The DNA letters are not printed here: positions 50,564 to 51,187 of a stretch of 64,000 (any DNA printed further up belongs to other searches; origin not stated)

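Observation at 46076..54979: Paralogous giant secreted proteins share an unassigned Cys-rich N-terminal domain and a C-terminal domain ending in a terminal cysteine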

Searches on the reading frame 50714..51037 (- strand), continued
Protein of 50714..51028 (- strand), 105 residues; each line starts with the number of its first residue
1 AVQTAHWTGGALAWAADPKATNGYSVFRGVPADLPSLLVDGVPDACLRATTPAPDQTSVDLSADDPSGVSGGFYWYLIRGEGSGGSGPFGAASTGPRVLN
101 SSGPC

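Call 82: search_protein_families(library=ncbifam, alignment_id=A3, max_evalue=1)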
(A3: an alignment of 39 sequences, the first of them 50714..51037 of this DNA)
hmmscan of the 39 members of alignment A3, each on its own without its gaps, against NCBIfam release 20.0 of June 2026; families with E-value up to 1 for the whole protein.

A. member 1, window:50714-51037:- (108 aa): 0 families

B. families by the number of members that match (of 39 scanned): 5 families
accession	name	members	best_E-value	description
NF038114.1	rightmost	1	0.022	PxKF domain-containing protein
NF038186.1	YPDG_rpt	1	0.041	YPDG domain-containing protein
NF011937.0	PRK15408.1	1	0.042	autoinducer 2 ABC transporter substrate-binding protein LsrB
NF007852.0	PRK10561.1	1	0.066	sn-glycerol-3-phosphate ABC transporter permease UgpA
NF041440.1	hydrolase_YghX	1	0.1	YghX family hydrolase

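Call 83: search_protein_families(library=pfam, alignment_id=A3, max_evalue=1)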
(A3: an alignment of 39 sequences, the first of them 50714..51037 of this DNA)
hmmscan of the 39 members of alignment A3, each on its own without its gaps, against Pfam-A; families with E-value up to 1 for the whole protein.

A. member 1, window:50714-51037:- (108 aa): 0 families

B. families by the number of members that match (of 39 scanned): 10 families
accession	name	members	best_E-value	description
PF12971.12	NAGLU_N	2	0.026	Alpha-N-acetylglucosaminidase (NAGLU) N-terminal domain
PF05688.17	BIg21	1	0.0084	Bacterial Immunoglobulin-like 21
PF02425.20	GBP_PSP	1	0.026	Paralytic/GBP/PSP peptide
PF10342.15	Kre9_KNH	1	0.052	Kre9/KNH-like N-terminal Ig-like domain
PF24146.1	K1-lyase_C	1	0.092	K1 capsule-specific polysaccharide lyase, C-terminal domain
PF03082.19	MAGSP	1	0.099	Male accessory gland secretory protein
PF12987.12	DUF3871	1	0.11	Domain of unknown function, B. Theta Gene description (DUF3871)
PF06750.18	A24_N_bact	1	0.16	Bacterial Peptidase A24 N-terminal domain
PF02946.19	GTF2I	1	0.22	GTF2I-like repeat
PF18696.7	SMP_C2CD2L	1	0.3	Synaptotagmin-like, mitochondrial and lipid-binding domain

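Call 89: list_cluster_members(proteins=[P0144, P0162, P0167, P0191, P0194, P0205, P0210, P0218, P0219, P0243])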
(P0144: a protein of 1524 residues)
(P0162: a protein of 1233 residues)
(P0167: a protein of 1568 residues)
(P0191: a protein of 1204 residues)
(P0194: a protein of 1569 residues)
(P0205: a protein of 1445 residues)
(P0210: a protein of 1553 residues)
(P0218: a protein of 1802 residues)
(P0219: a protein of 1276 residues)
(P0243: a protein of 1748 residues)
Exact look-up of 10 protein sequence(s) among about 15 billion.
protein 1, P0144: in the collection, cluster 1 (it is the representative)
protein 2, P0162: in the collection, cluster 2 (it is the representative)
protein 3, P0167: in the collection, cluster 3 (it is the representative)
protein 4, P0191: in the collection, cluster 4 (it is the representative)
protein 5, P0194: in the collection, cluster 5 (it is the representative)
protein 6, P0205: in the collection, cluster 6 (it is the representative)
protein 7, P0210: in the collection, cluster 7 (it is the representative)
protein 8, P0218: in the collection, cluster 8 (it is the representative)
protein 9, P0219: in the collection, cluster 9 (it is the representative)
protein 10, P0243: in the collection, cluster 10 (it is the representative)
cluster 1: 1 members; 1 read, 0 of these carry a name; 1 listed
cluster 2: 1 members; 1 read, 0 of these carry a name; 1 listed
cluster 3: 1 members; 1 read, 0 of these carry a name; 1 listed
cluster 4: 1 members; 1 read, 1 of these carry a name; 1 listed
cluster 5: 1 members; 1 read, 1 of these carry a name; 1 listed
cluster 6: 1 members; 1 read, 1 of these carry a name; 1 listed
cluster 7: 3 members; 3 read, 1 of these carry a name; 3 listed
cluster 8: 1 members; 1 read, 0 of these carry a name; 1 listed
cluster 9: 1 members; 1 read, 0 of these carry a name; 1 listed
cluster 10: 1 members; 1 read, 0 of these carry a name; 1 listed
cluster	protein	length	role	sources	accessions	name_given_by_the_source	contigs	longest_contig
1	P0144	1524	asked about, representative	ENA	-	-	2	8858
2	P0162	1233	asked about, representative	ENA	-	-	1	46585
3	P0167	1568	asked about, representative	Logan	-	-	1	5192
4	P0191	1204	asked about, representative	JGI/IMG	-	hypothetical protein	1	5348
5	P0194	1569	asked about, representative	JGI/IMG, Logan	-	parallel beta-helix repeat protein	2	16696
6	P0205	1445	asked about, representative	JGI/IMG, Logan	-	hypothetical protein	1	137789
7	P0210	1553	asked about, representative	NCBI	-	-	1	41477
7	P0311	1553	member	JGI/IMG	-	subtilisin-like proprotein convertase family protein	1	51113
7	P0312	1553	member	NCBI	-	-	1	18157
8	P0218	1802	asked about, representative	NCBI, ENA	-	-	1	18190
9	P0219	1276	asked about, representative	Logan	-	-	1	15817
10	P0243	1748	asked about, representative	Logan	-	-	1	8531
